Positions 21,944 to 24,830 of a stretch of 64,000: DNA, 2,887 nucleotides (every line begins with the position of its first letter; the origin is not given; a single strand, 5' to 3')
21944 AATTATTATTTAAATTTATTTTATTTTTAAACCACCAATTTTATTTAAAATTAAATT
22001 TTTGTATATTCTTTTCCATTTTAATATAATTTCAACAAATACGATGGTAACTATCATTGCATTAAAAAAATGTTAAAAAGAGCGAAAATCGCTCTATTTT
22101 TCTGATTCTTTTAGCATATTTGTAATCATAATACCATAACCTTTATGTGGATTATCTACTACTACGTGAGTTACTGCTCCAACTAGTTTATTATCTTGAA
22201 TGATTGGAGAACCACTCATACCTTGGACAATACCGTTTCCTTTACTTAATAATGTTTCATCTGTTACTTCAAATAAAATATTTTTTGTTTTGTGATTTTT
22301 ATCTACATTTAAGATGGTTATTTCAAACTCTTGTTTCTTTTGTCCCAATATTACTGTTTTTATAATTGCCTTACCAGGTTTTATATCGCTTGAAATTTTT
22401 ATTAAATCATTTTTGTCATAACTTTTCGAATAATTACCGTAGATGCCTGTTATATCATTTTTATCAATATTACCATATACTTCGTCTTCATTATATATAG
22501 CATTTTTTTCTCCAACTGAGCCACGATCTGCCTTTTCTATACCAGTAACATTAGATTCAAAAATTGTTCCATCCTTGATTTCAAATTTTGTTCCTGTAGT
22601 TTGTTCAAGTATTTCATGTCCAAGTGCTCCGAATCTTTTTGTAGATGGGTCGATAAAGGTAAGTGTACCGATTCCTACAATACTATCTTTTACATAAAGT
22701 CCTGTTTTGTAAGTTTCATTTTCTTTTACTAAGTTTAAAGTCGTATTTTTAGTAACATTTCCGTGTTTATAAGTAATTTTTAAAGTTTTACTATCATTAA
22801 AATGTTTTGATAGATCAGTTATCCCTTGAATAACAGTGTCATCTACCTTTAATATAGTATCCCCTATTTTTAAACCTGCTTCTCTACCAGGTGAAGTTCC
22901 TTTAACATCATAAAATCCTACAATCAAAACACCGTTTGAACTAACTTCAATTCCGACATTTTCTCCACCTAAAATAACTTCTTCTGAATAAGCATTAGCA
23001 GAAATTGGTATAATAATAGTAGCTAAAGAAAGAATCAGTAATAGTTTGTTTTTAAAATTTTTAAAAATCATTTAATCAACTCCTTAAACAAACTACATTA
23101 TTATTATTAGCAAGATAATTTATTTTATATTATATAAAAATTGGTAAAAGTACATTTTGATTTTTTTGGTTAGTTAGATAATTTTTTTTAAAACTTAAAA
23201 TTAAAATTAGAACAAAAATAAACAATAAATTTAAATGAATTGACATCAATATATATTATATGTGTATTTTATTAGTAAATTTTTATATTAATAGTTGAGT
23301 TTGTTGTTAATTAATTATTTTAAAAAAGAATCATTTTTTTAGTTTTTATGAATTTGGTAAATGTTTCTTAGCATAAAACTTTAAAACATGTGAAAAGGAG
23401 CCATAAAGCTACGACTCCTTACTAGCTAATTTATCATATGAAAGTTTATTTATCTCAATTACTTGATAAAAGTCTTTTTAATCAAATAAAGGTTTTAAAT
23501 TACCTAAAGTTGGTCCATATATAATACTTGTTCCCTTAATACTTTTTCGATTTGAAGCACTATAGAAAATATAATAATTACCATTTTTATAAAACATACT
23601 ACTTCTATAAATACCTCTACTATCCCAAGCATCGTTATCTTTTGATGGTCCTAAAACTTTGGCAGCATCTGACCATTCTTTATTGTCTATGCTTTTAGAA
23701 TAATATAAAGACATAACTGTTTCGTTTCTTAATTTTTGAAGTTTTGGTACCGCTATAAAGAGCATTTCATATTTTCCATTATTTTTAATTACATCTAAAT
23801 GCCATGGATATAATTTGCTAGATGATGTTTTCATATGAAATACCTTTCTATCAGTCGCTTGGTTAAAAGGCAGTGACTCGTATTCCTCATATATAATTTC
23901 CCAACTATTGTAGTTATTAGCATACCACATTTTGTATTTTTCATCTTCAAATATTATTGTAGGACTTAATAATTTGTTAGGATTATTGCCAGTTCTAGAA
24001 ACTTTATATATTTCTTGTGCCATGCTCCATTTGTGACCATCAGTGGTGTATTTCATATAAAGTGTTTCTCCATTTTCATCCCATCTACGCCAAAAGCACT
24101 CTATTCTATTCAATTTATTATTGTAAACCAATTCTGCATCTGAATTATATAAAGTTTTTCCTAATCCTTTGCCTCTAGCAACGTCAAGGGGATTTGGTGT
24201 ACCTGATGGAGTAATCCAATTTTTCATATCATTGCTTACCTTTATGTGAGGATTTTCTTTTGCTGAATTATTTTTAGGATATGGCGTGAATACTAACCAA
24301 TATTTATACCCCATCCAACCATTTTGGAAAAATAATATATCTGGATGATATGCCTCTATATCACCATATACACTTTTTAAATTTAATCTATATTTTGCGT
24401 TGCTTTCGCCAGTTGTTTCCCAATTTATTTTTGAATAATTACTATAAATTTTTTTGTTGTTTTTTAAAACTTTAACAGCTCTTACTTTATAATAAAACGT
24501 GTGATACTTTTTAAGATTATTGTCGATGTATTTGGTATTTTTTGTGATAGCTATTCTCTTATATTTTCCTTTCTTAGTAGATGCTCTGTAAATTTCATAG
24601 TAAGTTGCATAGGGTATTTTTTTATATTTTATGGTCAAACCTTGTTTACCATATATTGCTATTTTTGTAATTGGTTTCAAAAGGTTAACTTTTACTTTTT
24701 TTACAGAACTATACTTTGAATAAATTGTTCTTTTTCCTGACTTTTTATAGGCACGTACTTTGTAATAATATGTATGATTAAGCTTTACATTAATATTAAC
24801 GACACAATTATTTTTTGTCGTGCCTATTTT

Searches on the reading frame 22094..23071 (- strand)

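Call 37: search_protein_families(library=pfam, proteins=[window:22094-23071:-], max_evalue=0.001)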
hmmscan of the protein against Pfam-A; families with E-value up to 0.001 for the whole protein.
window:22094-23071:- (325 aa): 3 families
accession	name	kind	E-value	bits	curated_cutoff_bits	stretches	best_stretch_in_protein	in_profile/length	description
PF05580.18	Peptidase_S55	-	1.1e-68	231.9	25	1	120-320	2-210/210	SpoIVB peptidase S55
PF13180.12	PDZ_2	-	4.4e-08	33.7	27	1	42-114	8-80/80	PDZ domain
PF17820.7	PDZ_6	-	1.2e-05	25.4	27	1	60-88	9-37/54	PDZ domain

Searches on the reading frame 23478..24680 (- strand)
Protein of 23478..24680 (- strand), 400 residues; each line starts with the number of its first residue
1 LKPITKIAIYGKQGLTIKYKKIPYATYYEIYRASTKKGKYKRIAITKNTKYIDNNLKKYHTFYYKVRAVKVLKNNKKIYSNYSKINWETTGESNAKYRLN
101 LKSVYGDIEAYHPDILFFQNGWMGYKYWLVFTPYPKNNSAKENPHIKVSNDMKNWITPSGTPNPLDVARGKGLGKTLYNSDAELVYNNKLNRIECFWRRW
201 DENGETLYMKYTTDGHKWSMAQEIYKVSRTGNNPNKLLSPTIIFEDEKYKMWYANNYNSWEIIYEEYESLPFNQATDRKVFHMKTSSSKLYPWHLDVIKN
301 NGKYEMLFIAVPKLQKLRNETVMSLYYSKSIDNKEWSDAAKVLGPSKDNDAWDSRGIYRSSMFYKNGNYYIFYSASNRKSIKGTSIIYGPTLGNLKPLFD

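Call 37: search_protein_families(library=pfam, proteins=[window:23478-24680:-], max_evalue=0.001)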
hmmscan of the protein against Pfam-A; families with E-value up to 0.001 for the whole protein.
window:23478-24680:- (400 aa): 0 families

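Call 55: search_protein_families(library=pfam, proteins=[window:23478-24680:-], max_evalue=1)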
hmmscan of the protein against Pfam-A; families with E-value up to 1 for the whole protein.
window:23478-24680:- (400 aa): 2 families
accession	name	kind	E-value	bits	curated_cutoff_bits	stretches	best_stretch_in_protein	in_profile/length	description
PF18238.7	LnmK_N_HDF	-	0.054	13.7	26.5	1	224-260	91-127/176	LnmK N-terminal Hot Dog Fold domain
PF21910.2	GH85_C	-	0.69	10.8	27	1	16-88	20-94/95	GH85 endohexosaminidases, C-terminal domain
